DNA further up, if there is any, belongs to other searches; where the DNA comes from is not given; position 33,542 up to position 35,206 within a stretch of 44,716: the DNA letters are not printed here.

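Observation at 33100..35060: Low-GC two-gene cassette: 3-TM membrane protein plus class III nucleotide cyclase, a candidate non-canonical cyclic-nucleotide defence system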

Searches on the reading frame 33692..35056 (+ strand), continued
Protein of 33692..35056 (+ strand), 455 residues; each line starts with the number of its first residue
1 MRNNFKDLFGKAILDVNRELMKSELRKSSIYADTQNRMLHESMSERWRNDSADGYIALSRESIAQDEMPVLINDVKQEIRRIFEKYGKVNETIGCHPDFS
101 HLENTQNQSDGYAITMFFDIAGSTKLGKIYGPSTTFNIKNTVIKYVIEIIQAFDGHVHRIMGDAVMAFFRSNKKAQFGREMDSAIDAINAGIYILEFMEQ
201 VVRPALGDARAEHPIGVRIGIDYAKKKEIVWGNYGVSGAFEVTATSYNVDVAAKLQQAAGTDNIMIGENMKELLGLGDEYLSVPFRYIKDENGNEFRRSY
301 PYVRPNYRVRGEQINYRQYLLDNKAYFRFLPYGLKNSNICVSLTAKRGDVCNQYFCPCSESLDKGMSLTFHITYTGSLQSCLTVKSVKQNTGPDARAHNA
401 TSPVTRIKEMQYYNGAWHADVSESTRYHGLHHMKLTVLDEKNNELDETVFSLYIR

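Call 76: list_cluster_members(proteins=[L009:2451-2987:+, L007:2460-2987:+, P0053, P0150])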
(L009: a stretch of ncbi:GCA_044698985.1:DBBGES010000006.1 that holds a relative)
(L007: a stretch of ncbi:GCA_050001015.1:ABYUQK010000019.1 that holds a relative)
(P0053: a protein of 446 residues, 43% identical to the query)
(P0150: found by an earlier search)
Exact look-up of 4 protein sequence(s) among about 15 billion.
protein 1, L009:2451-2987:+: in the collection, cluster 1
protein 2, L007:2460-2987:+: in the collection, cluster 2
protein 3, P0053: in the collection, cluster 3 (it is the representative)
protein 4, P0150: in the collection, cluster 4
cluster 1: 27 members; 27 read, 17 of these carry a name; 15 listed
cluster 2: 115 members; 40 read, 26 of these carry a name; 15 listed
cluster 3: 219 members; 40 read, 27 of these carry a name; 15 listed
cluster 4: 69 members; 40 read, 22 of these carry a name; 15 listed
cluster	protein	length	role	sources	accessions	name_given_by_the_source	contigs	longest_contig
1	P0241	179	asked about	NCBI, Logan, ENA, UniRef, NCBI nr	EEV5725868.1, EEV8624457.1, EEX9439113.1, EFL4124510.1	Pycsar system effector family protein [Escherichia coli] | Pycsar system effector family protein n=1 Tax=Escherichia coli TaxID=562 ...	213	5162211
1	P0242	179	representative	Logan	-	-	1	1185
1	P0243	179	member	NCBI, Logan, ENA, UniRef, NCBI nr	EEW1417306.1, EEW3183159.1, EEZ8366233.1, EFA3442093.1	TPA: hypothetical protein KEU31_002818 [Escherichia coli] | Pycsar system effector family protein n=1 Tax=Escherichia coli TaxID=562 ... | Pycsar system effector family protein [Escherichia coli]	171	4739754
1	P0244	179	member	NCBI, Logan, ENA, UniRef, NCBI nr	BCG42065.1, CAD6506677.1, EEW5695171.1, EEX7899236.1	hypothetical protein G9427_17000 [Escherichia coli] | Pycsar system effector family protein n=1 Tax=Escherichia TaxID=561 RepID=UPI000B7CA3FF | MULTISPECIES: Pycsar system effector family protein [Escherichia]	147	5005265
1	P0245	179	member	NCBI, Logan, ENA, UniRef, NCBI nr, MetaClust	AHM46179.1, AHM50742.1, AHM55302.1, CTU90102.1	TPA: Pycsar system effector family protein [Escherichia coli] | Pycsar system effector family protein n=1 Tax=Escherichia coli TaxID=562 ... | Pycsar system effector family protein [Escherichia coli]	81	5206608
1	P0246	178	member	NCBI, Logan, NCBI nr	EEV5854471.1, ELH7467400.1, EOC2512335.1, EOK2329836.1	hypothetical protein Q9G32_003067 [Escherichia coli] | hypothetical protein [Escherichia coli]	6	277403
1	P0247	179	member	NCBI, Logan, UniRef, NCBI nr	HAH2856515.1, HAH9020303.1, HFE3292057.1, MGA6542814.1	hypothetical protein [Escherichia coli] | hypothetical protein n=1 Tax=Escherichia coli TaxID=562 RepID=UPI000B428449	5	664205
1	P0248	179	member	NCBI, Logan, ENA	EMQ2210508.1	hypothetical protein V8775_003416 [Escherichia coli]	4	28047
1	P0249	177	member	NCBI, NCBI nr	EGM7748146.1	hypothetical protein IIO51_002106, partial [Escherichia coli] | hypothetical protein [Escherichia coli]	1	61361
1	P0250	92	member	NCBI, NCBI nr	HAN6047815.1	TPA: hypothetical protein IFZ12_002684, partial [Escherichia coli] | hypothetical protein [Escherichia coli]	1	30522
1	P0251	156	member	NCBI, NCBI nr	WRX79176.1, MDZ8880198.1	hypothetical protein SND80_04395 [Escherichia coli] | hypothetical protein [Escherichia coli]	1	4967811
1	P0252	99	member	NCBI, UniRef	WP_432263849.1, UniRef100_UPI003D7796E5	hypothetical protein [Escherichia coli] | hypothetical protein n=1 Tax=Escherichia coli TaxID=562 RepID=UPI003D7796E5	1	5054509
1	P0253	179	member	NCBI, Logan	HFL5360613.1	TPA: Pycsar system effector family protein [Escherichia coli]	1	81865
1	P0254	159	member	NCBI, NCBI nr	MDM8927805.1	DUF5706 domain-containing protein, partial [Escherichia coli] | DUF5706 domain-containing protein [Escherichia coli]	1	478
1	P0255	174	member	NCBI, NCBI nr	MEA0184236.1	DUF5706 domain-containing protein, partial [Escherichia coli] | DUF5706 domain-containing protein [Escherichia coli]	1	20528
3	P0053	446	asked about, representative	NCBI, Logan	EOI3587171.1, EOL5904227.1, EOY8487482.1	adenylate/guanylate cyclase domain-containing protein [Enterobacter hormaechei]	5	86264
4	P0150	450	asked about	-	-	adenylate/guanylate cyclase domain-containing protein [Escherichia coli] | adenylate/guanylate cyclase domain-containing protein n=2 Tax=Escherichia coli TaxID=562 ...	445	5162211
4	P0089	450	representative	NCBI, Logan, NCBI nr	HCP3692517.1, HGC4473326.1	TPA: adenylate/guanylate cyclase domain-containing protein [Escherichia coli] | adenylate/guanylate cyclase domain-containing protein [Escherichia coli]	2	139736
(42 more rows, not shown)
